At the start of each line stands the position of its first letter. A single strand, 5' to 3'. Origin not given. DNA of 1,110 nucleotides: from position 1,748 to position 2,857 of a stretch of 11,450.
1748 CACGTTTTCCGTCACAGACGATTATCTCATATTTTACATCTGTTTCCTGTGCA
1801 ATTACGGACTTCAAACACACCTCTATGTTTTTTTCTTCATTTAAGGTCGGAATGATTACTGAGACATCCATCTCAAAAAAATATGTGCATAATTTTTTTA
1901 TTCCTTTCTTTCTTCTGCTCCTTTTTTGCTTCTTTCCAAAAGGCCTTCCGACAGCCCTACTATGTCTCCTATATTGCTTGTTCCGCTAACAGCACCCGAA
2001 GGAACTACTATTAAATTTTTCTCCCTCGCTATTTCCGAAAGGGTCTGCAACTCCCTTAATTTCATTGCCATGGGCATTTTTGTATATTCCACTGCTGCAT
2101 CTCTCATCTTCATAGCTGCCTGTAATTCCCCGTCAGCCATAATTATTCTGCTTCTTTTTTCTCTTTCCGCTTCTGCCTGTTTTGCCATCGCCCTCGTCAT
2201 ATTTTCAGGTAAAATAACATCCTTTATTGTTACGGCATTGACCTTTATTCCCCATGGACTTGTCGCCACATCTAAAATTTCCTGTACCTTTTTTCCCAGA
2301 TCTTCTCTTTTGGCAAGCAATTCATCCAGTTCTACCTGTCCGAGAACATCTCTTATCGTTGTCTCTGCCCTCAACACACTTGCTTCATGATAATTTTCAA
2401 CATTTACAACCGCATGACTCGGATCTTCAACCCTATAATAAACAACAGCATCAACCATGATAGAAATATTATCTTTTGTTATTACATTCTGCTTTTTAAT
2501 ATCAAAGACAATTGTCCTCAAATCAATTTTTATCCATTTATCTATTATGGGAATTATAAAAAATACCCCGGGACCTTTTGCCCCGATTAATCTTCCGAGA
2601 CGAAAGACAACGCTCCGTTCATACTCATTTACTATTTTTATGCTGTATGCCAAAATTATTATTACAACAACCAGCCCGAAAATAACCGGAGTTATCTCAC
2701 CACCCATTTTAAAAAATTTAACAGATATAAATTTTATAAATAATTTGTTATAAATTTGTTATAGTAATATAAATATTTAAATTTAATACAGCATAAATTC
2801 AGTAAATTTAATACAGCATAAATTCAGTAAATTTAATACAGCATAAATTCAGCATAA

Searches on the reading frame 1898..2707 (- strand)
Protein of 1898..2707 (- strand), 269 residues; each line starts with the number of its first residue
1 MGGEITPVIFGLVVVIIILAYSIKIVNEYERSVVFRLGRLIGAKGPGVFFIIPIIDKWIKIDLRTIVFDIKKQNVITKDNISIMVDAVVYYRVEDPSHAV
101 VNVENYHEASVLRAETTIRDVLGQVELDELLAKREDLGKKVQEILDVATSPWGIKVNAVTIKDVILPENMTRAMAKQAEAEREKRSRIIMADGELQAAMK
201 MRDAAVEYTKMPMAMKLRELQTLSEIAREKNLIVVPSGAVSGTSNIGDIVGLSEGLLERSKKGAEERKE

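Call 4: search_protein_families(library=pfam, proteins=[window:1898-2707:-])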
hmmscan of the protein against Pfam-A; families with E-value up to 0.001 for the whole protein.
window:1898-2707:- (269 aa): 2 families
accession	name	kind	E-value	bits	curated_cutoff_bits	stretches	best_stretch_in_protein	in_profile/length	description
PF01145.31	Band_7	-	1.6e-41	142.7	23.6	1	24-194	1-175/176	SPFH domain / Band 7 family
PF13421.11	Band_7_1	-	5.6e-06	26.6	24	1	116-179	143-208/211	SPFH domain-Band 7 family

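Call 37: find_encoding_contigs(protein=window:1898-2707:-, flank=1500, max_places=10)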
Protein window:1898-2707:- (269 aa): 24 contigs read that carry it; 10 places shown.
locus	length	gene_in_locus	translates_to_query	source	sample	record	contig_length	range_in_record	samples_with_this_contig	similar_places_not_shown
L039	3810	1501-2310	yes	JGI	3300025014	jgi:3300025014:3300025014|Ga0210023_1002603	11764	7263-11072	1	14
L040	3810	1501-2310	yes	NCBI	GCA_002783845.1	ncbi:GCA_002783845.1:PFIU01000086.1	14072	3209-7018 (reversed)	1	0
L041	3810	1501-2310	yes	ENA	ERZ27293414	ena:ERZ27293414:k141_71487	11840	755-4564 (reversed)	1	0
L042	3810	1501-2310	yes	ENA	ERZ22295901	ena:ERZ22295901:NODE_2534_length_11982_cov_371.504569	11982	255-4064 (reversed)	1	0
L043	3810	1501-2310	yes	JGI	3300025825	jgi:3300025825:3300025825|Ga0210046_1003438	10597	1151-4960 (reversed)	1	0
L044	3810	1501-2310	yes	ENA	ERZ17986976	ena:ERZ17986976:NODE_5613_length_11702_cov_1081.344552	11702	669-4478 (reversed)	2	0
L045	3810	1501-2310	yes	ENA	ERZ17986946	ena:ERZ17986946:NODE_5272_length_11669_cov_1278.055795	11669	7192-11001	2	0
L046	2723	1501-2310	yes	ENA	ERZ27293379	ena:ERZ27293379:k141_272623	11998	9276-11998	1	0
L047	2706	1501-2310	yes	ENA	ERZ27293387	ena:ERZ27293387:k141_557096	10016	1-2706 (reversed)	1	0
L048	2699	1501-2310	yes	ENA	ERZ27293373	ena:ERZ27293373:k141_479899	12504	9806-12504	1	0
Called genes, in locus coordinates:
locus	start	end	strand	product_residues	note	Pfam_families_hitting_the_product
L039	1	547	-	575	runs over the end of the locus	PF23613:ELP3_N, PF04055:Radical_SAM, PF16199:Radical_SAM_C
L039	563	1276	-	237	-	PF27030:AbpE_bact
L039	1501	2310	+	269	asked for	PF01145:Band_7, PF13421:Band_7_1 (weak)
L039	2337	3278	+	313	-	PF00535:Glycos_transf_2, PF10111:Glyco_tranf_2_2 (weak), PF13641:Glyco_tranf_2_3 (weak)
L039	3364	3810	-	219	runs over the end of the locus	PF11848:DUF3368 (weak)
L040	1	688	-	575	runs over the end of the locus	PF23613:ELP3_N, PF04055:Radical_SAM, PF16199:Radical_SAM_C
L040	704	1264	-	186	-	PF27030:AbpE_bact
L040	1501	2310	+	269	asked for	PF01145:Band_7, PF13421:Band_7_1 (weak)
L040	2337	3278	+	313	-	PF00535:Glycos_transf_2, PF10111:Glyco_tranf_2_2 (weak), PF13641:Glyco_tranf_2_3 (weak)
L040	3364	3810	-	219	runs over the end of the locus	PF11848:DUF3368 (weak)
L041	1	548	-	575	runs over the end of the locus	PF23613:ELP3_N, PF04055:Radical_SAM, PF16199:Radical_SAM_C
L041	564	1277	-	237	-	PF27030:AbpE_bact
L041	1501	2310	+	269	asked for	PF01145:Band_7, PF13421:Band_7_1 (weak)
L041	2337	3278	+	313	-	PF00535:Glycos_transf_2, PF10111:Glyco_tranf_2_2 (weak), PF13641:Glyco_tranf_2_3 (weak)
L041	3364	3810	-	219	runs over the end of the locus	PF11848:DUF3368 (weak)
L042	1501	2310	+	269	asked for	PF01145:Band_7, PF13421:Band_7_1 (weak)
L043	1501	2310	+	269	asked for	PF01145:Band_7, PF13421:Band_7_1 (weak)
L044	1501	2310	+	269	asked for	PF01145:Band_7, PF13421:Band_7_1 (weak)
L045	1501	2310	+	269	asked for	PF01145:Band_7, PF13421:Band_7_1 (weak)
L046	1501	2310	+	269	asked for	PF01145:Band_7, PF13421:Band_7_1 (weak)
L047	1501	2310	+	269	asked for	PF01145:Band_7, PF13421:Band_7_1 (weak)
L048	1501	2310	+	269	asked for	PF01145:Band_7, PF13421:Band_7_1 (weak)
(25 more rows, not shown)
